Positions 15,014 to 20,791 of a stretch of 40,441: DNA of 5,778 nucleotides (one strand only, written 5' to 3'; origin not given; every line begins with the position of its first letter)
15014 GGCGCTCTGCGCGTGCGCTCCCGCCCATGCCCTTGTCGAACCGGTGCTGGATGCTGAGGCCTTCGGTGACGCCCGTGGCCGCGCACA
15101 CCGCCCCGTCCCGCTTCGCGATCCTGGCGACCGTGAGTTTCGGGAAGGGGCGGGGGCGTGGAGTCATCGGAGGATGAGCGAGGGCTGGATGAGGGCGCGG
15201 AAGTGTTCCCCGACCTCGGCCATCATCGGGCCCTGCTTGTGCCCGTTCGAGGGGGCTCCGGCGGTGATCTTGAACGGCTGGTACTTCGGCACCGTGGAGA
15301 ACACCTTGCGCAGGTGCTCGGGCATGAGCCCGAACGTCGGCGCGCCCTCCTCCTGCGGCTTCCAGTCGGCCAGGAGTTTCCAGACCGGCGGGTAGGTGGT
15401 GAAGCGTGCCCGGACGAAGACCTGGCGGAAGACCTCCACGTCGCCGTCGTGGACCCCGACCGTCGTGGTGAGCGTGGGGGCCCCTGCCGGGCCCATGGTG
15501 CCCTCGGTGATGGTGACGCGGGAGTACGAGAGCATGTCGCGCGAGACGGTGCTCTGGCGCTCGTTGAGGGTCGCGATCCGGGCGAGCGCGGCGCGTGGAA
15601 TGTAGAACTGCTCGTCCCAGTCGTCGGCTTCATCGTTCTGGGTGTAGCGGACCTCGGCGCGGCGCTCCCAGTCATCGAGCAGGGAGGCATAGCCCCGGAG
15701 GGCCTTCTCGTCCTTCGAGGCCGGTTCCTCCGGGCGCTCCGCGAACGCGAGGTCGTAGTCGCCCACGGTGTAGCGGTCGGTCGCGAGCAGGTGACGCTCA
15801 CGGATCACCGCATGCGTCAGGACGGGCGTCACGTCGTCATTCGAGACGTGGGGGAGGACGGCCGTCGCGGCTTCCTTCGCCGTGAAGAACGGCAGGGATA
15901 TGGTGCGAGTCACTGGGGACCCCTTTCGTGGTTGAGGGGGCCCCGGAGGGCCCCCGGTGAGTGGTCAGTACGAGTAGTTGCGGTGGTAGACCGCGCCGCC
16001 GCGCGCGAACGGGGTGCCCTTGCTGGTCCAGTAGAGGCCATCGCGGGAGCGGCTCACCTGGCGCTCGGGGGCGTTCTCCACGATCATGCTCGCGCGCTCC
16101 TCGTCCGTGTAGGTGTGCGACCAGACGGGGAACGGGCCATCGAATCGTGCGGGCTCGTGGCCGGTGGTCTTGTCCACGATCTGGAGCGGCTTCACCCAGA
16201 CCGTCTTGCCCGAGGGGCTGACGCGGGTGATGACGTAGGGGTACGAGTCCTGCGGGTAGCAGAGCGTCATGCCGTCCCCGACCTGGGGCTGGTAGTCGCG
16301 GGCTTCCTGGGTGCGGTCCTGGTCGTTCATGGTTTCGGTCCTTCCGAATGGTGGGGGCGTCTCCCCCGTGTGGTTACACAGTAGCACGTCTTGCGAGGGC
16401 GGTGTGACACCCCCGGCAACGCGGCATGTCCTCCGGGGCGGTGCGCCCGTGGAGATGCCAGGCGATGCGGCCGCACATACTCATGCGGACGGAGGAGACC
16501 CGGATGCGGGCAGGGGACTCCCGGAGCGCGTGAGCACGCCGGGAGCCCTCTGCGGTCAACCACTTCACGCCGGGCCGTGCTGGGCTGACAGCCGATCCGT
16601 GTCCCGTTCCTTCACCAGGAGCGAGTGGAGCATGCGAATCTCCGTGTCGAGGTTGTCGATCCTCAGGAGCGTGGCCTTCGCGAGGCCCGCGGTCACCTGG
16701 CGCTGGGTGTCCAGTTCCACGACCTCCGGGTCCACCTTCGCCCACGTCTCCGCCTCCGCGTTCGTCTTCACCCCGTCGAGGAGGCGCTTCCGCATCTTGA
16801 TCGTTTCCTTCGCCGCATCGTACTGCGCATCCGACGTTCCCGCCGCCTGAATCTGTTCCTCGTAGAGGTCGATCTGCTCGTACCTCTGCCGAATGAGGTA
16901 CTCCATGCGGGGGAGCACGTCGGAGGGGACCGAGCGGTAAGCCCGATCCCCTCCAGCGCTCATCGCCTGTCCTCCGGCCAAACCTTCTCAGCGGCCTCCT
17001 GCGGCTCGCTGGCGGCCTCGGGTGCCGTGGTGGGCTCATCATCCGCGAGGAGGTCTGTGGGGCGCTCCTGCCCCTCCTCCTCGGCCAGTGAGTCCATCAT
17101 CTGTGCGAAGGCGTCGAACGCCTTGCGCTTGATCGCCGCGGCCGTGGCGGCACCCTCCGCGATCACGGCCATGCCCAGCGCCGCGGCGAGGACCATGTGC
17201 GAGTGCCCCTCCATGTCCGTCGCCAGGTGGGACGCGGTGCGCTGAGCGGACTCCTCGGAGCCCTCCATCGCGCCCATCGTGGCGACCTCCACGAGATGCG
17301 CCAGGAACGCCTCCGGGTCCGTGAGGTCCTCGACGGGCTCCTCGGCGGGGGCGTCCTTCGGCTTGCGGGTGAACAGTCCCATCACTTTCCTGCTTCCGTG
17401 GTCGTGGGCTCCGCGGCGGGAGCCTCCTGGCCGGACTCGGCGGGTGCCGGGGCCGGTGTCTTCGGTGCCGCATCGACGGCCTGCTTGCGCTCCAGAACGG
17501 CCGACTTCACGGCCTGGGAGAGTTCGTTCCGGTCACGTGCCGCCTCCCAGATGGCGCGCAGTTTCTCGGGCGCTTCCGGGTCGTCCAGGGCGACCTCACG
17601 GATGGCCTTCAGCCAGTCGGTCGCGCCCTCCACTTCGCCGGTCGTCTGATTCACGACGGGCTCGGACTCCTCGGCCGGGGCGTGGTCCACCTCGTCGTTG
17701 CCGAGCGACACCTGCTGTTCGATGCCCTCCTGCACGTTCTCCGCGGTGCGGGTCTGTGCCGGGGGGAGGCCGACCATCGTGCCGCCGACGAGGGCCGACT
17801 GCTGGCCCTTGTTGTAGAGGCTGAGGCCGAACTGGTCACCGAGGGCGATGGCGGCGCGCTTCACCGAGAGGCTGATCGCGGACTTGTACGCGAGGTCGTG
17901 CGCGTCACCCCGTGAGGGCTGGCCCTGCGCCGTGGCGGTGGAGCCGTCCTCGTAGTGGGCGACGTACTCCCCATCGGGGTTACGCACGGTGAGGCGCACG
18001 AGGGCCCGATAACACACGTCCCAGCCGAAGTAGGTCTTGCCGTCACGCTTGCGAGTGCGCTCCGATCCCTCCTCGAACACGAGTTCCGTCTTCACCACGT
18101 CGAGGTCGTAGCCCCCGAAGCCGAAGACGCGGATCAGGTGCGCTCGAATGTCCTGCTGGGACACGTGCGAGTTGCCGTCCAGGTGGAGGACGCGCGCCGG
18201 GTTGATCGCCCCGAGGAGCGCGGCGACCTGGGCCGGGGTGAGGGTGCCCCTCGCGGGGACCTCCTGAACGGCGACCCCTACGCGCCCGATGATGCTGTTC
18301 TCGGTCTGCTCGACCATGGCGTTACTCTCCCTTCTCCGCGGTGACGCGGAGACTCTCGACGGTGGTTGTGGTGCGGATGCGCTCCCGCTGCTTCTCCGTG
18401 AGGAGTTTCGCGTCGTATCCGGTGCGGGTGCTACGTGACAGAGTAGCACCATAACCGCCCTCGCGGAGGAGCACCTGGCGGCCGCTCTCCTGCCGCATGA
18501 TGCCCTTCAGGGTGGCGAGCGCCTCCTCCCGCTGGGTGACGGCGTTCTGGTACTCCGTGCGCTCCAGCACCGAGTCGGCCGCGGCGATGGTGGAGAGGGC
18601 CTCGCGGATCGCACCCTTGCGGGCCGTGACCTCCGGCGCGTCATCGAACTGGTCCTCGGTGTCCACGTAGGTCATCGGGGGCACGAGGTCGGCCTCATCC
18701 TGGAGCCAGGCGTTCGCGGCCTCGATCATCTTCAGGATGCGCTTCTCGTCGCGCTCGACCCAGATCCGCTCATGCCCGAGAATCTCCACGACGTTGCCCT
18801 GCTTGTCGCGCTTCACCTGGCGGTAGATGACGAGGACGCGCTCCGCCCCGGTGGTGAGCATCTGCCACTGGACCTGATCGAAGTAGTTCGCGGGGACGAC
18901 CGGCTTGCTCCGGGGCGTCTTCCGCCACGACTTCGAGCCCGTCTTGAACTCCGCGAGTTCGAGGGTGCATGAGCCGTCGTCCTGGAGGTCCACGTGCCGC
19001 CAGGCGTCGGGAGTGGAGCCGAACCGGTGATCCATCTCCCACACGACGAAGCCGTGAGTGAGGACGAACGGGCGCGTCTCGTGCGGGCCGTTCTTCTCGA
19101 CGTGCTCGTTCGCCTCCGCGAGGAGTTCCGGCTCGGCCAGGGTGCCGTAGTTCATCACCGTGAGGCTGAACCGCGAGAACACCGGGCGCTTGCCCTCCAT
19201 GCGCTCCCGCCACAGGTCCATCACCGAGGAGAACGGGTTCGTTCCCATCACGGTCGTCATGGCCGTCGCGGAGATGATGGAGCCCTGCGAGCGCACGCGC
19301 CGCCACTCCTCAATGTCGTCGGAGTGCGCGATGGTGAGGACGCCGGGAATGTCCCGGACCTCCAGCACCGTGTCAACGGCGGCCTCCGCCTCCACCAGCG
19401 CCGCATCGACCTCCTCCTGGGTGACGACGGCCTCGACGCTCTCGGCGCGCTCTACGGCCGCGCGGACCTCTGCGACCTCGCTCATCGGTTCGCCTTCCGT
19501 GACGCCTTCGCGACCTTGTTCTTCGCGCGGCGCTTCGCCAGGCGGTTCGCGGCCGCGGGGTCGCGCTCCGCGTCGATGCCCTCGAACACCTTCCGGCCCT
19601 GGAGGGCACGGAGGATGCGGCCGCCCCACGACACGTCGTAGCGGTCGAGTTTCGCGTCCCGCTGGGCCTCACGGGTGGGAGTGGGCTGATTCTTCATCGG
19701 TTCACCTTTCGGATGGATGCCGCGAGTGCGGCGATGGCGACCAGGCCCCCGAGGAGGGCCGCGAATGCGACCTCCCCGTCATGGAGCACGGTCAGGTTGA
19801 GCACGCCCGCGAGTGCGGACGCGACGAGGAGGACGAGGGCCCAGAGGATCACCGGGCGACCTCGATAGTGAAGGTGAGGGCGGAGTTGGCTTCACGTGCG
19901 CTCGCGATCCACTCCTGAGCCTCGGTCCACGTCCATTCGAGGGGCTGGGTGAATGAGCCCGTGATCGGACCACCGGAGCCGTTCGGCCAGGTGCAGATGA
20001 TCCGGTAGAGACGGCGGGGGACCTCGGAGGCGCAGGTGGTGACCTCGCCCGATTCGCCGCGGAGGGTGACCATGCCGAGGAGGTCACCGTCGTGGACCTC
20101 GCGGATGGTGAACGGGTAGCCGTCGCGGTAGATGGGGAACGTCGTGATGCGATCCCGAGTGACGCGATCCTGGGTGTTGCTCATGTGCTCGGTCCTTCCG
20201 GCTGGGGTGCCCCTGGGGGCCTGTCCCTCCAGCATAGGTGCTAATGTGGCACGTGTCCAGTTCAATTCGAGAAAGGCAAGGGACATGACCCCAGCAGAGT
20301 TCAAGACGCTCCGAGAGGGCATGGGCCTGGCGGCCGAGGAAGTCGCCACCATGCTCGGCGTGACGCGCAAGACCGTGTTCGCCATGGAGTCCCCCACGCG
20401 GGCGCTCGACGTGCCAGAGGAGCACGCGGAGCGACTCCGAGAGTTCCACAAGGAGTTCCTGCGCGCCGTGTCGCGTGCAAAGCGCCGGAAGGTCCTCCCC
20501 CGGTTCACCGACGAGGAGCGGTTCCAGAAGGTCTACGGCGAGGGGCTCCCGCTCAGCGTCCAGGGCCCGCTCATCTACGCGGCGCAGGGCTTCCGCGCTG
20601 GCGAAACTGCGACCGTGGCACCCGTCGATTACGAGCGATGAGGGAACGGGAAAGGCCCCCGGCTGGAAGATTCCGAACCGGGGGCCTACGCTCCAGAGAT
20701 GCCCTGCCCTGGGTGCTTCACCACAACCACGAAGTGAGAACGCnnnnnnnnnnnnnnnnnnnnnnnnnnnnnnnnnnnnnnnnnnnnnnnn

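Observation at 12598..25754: Conserved promoter/5'-leader cassette heads essentially every early transcription unit (7 full copies plus variants)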

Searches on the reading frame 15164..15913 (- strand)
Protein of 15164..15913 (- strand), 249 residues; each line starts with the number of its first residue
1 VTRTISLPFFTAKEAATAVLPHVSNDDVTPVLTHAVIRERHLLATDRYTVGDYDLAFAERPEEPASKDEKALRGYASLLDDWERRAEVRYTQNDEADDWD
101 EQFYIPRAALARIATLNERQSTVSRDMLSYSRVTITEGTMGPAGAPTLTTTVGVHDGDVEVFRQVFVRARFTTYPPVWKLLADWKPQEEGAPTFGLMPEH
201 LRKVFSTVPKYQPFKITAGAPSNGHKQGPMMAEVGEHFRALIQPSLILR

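Call 78: search_protein_families(library=pfam, max_evalue=0.01, proteins=[window:15164-15913:-])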
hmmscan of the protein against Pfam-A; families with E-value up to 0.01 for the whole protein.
window:15164-15913:- (249 aa): 0 families

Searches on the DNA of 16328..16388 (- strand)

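Call 25: search_dna_similar(query=window:16328-16388:-, collection=phages, mode=distant, max_evalue=10, max_rows=40)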
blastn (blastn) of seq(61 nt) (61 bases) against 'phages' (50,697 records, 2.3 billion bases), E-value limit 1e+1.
Records with a match: 14; places in all: 18; records where one place covers at least 80% of the query: 3.
Best place of each record, by identity: >=99% 1; 95-99% 10; 90-95% 1; 80-90% 2.
By first word of the organism name: Microbacterium 13; Streptomyces 1.
By host as written in the record: Microbacterium foliorum NRRL B-24224 9; Microbacterium foliorum NRRL B-24224 SEA 4; Streptomyces sp. 1.
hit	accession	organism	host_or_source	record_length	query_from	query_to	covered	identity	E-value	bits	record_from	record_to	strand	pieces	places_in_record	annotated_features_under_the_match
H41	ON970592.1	Microbacterium phage Gingerbug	Microbacterium foliorum NRRL B-24224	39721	1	61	100%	91.8%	3e-16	89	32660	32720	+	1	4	54: hypothetical protein | 55: hypothetical protein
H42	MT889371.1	Microbacterium phage DelaGarza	Microbacterium foliorum NRRL B-24224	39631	1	61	100%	85.9%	7e-11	70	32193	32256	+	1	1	56: hypothetical protein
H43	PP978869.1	Microbacterium phage Lesiram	Microbacterium foliorum NRRL B-24224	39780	1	61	100%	81.0%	8e-4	46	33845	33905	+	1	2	60: hypothetical protein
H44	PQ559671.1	Microbacterium phage RunningBrook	Microbacterium foliorum NRRL B-24224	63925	18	40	38%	95.7%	4e-1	38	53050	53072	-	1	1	none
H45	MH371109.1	Microbacterium phage Lyell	Microbacterium foliorum NRRL B-24224 SEA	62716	18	40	38%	95.7%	4e-1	38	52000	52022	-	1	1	none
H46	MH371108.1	Microbacterium phage Fork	Microbacterium foliorum NRRL B-24224 SEA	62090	18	40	38%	95.7%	4e-1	38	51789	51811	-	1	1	none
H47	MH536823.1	Microbacterium phage Musetta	Microbacterium foliorum NRRL B-24224 SEA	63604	18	40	38%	95.7%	4e-1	38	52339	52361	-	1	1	none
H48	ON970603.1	Microbacterium phage Yuma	Microbacterium foliorum NRRL B-24224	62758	18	40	38%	95.7%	4e-1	38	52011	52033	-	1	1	none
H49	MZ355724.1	Microbacterium phage Necrophoxinus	Microbacterium foliorum NRRL B-24224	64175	18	40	38%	95.7%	4e-1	38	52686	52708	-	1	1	none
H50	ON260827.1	Microbacterium phage DustyDino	Microbacterium foliorum NRRL B-24224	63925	18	40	38%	95.7%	4e-1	38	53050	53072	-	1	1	none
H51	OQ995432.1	Microbacterium phage Erenyeager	Microbacterium foliorum NRRL B-24224 SEA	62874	18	40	38%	95.7%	4e-1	38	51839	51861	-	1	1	none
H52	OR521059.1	Microbacterium phage ASegato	Microbacterium foliorum NRRL B-24224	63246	18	40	38%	95.7%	4e-1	38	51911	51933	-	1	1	none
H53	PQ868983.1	Microbacterium phage StevieWelch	Microbacterium foliorum NRRL B-24224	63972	18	40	38%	95.7%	4e-1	38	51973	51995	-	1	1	none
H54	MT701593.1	Streptomyces phage Sycamore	Streptomyces sp.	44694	1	21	34%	100.0%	1e-1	39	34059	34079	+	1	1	hypothetical protein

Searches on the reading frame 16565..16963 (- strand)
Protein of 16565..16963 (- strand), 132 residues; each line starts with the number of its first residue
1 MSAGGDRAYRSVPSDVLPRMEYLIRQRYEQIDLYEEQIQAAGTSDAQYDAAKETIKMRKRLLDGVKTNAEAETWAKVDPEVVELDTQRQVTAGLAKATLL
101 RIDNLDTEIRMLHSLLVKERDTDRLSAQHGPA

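Call 77: search_protein_families(library=pfam, max_evalue=0.01, proteins=[window:16565-16963:-])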
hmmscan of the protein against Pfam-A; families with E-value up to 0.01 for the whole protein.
window:16565-16963:- (132 aa): 1 family
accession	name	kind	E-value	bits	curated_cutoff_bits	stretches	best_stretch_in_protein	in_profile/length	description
PF17452.7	YnfE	-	0.0071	17.1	25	0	24-51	29-56/78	Uncharacterized YnfE-like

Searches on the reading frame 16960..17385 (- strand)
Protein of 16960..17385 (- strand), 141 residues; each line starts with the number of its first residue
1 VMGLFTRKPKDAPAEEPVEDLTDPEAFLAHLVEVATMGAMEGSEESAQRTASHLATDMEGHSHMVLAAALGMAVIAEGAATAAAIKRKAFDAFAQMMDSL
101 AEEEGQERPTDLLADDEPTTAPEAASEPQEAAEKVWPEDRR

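Call 77: search_protein_families(library=pfam, max_evalue=0.01, proteins=[window:16960-17385:-])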
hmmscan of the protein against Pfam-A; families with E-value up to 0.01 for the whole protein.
window:16960-17385:- (141 aa): 1 family
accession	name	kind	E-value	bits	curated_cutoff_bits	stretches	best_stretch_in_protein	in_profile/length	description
PF20506.3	DUF6732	-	0.0034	17.6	27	1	47-107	16-71/72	Family of unknown function (DUF6732)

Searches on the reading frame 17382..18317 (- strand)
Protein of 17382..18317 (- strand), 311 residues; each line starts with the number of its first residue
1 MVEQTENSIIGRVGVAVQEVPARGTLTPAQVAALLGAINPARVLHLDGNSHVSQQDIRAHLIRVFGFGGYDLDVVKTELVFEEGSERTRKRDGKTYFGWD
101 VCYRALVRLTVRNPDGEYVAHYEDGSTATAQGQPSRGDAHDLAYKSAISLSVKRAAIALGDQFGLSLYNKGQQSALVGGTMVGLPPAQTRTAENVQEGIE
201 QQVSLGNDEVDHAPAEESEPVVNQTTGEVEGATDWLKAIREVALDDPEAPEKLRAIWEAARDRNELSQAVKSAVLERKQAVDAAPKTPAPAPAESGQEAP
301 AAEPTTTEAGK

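Call 50: search_protein_families(library=pfam, max_evalue=0.01, proteins=[window:17382-18317:-])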
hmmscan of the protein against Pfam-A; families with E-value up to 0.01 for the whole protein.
window:17382-18317:- (311 aa): 1 family
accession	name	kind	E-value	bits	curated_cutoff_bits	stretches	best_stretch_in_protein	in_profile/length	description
PF04098.21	Rad52_Rad22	-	6.1e-13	49.4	20.3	1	53-174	33-141/153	Rad52/22 family double-strand break repair protein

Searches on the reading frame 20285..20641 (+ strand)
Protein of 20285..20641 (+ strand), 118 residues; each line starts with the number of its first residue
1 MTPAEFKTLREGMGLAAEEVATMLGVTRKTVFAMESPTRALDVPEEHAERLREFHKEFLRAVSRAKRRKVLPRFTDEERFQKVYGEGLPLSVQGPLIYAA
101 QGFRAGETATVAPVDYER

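Call 49: search_protein_families(library=pfam, max_evalue=0.01, proteins=[window:20285-20641:+])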
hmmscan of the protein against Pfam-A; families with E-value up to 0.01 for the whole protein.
window:20285-20641:+ (118 aa): 2 families
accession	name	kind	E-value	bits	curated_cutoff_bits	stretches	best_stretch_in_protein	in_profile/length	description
PF01381.28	HTH_3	-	0.0012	19.3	23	1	7-36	2-31/55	Helix-turn-helix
PF13560.12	HTH_31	-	0.0053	17.5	27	0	4-36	4-36/64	Helix-turn-helix domain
